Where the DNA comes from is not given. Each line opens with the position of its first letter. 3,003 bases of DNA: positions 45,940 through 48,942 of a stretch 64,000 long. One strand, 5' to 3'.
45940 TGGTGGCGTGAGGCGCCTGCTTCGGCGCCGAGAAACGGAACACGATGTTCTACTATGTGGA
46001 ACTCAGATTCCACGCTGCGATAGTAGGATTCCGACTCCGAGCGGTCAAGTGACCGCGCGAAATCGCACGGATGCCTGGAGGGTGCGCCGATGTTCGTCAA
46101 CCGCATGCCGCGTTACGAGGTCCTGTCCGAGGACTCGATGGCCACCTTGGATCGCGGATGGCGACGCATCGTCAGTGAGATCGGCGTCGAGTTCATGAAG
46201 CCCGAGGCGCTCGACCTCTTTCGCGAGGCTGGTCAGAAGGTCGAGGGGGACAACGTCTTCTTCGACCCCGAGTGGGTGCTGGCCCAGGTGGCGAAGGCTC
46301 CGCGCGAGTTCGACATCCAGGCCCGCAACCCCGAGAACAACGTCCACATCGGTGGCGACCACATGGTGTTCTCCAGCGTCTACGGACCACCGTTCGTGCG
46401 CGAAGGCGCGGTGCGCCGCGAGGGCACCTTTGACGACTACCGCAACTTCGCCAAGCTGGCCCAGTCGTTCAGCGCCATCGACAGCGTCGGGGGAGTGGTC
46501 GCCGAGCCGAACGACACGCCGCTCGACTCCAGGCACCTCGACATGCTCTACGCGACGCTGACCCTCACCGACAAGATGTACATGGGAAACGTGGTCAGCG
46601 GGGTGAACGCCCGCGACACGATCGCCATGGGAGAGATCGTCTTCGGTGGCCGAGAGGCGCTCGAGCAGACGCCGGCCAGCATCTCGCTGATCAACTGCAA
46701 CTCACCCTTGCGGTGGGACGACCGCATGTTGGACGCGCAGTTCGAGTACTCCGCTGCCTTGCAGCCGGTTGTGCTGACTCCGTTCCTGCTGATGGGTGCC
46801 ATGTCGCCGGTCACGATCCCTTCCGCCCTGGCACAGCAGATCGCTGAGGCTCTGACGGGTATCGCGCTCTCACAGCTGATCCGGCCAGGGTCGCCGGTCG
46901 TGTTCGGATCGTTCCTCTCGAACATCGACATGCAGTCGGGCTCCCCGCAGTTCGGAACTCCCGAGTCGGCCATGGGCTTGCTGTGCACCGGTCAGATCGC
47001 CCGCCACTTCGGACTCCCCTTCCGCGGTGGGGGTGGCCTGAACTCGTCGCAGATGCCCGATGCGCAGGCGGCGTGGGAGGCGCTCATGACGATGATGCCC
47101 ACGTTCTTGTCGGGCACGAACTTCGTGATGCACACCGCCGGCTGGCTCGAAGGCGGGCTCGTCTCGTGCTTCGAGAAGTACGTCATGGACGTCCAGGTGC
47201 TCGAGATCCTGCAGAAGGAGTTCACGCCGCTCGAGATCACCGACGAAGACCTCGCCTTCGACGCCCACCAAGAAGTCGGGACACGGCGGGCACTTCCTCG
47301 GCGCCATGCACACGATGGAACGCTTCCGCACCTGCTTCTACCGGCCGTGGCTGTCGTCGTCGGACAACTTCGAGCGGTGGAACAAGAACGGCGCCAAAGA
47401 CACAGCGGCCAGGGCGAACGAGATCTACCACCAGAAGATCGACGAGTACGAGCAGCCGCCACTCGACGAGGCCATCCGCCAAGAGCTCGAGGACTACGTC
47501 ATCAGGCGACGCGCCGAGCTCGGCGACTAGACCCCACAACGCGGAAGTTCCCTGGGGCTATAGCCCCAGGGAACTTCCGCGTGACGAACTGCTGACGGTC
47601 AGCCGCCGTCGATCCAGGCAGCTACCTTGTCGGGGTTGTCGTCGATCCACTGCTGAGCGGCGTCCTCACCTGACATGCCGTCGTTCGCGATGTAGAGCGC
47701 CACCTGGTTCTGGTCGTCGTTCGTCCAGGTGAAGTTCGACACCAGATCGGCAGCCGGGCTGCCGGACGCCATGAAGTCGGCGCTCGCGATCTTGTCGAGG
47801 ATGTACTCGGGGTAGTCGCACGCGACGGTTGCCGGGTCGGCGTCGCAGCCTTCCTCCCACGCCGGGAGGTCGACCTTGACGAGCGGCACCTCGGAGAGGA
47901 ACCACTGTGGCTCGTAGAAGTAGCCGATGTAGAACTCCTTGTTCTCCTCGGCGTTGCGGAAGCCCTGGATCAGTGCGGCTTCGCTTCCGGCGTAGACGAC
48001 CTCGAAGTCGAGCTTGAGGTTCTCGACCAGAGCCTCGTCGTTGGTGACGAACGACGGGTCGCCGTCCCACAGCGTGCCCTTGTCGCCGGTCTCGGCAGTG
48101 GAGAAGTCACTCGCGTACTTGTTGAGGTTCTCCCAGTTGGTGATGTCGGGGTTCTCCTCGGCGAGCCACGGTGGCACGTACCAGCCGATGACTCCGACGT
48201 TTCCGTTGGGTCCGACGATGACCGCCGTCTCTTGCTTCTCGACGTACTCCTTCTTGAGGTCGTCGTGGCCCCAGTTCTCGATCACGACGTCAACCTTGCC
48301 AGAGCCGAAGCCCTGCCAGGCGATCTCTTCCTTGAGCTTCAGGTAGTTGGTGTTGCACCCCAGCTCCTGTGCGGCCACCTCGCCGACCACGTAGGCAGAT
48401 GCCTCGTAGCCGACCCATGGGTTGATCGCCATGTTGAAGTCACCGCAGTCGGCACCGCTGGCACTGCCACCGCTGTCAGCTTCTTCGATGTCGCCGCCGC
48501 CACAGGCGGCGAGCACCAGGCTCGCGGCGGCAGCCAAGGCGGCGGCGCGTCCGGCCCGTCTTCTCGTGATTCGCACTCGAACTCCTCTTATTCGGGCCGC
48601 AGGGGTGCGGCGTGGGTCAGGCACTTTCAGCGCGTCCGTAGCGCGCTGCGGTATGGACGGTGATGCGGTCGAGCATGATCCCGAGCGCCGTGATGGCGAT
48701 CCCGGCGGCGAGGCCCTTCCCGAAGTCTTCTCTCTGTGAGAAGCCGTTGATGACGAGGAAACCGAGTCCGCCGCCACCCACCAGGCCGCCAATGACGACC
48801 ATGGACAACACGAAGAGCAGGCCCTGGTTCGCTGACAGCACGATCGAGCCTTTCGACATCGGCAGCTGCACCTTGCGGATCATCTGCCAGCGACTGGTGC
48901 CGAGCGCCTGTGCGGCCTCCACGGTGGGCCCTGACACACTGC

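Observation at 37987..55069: Accessory choline to glycine betaine to dimethylglycine to sarcosine island with a corrinoid-dependent demethylation step, inserted in the conserved men gene backbone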

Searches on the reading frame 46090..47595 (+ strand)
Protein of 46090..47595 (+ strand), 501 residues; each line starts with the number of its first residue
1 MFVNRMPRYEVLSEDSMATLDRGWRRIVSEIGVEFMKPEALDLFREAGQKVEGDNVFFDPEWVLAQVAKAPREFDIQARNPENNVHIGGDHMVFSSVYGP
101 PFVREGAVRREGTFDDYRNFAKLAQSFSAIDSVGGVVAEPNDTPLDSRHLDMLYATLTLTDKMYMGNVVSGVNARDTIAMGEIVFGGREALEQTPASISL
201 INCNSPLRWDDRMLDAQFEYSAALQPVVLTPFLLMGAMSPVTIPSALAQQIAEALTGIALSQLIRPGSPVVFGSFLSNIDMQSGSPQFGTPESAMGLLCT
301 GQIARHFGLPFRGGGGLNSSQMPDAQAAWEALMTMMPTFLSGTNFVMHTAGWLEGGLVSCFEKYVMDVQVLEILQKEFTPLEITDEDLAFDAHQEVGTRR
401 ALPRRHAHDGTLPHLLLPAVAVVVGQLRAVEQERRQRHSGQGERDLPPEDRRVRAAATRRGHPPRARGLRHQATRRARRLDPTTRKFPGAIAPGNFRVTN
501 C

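Call 3: search_protein_families(library=pfam, proteins=[window:46090-47595:+])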
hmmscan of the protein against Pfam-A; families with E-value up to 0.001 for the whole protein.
window:46090-47595:+ (501 aa): 1 family
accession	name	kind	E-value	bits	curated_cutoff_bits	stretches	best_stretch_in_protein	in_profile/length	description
PF06253.16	MTTB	-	3.9e-152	507.2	25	1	3-398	25-420/500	Trimethylamine methyltransferase (MTTB)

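Call 5: search_protein_families(library=ncbifam, proteins=[window:46090-47595:+])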
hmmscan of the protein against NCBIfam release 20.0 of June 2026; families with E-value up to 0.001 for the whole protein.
window:46090-47595:+ (501 aa): 1 family
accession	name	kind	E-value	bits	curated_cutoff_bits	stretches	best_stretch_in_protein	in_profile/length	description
TIGR02369.2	trimeth_pyl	equivalog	1.5e-65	221.5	525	1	10-399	4-395/469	[trimethylamine--corrinoid protein] Co-methyltransferase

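Call 13: search_solved_structures(query=window:46090-47595:+, show_alignments=2)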
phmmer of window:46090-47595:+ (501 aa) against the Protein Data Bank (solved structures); distinct sequences matched with E-value up to 0.001: 5.
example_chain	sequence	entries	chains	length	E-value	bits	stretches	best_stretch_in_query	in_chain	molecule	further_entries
4yyc_A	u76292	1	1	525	2e-109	369.6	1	4-398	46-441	Putative trimethylamine methyltransferase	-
2qne_A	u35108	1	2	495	8.3e-103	347.8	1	2-407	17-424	Putative methyltransferase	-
9yce_A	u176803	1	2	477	1.5e-102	346.9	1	6-407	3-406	Glycine betaine methyltransferase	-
7xcl_A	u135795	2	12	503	4e-28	101.5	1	13-398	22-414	Trimethylamine methyltransferase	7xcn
7xcm_A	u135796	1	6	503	5.3e-28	101.1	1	13-398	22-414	Trimethylamine methyltransferase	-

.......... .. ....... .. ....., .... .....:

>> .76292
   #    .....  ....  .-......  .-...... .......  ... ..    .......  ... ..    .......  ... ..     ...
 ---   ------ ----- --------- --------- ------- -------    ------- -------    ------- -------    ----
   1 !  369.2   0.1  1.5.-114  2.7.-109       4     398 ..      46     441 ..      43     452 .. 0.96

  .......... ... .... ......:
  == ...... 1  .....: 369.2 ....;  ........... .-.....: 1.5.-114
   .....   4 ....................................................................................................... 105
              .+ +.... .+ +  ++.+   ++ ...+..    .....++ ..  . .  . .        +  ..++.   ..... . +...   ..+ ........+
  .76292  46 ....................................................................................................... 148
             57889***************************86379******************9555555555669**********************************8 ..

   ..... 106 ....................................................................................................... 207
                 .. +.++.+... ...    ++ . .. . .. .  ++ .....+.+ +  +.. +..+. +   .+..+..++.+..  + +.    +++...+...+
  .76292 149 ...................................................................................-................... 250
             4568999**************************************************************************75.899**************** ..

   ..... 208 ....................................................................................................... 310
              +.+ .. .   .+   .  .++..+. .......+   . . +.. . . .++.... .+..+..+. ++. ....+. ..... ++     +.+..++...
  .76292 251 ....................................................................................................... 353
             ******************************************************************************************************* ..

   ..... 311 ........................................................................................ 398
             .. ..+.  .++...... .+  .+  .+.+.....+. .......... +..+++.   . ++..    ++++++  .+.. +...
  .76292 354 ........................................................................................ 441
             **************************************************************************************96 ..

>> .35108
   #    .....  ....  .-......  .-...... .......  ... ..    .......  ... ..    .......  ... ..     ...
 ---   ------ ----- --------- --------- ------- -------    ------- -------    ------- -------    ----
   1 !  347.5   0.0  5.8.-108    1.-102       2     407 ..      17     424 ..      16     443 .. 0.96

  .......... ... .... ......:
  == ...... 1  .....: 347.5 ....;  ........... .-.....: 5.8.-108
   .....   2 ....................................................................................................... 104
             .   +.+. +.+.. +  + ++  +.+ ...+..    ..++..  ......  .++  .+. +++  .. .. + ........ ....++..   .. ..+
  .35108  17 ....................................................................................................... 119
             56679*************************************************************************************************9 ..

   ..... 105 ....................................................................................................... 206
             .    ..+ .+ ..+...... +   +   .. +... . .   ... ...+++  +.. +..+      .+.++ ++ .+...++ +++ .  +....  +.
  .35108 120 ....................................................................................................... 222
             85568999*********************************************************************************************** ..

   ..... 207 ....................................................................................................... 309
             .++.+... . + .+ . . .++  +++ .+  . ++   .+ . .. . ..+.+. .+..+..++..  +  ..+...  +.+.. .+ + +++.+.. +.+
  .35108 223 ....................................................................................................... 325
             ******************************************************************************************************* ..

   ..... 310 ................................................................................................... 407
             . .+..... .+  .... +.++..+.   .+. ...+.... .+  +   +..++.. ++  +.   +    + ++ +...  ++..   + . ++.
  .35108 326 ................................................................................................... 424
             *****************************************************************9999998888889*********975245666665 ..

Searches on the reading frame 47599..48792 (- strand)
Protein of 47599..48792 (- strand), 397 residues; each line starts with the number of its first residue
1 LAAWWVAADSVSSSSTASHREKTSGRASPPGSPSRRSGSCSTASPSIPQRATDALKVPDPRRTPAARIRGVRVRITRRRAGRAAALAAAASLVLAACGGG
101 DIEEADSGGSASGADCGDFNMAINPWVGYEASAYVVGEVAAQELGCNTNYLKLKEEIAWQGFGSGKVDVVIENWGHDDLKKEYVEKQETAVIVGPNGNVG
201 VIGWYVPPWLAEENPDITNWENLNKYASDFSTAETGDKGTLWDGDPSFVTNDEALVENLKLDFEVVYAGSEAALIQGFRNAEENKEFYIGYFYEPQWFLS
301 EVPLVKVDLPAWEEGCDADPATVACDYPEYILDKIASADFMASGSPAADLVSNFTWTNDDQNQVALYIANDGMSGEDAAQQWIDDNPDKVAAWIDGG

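Call 3: search_protein_families(library=pfam, proteins=[window:47599-48792:-])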
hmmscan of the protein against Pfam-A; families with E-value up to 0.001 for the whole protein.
window:47599-48792:- (397 aa): 1 family
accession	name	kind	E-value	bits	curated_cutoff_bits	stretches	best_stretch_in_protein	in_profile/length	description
PF04069.17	OpuAC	-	5e-36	125.1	21.2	1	120-384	4-256/257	Substrate binding domain of ABC-type glycine betaine transport system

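Call 5: search_protein_families(library=ncbifam, proteins=[window:47599-48792:-])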
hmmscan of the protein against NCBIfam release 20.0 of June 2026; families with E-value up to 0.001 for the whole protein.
window:47599-48792:- (397 aa): 1 family
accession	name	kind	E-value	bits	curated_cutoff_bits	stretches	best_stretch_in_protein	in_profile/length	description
TIGR03414.1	ABC_choline_bnd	subfamily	1.1e-13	51.1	379.05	1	113-396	5-274/291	choline ABC transporter substrate-binding protein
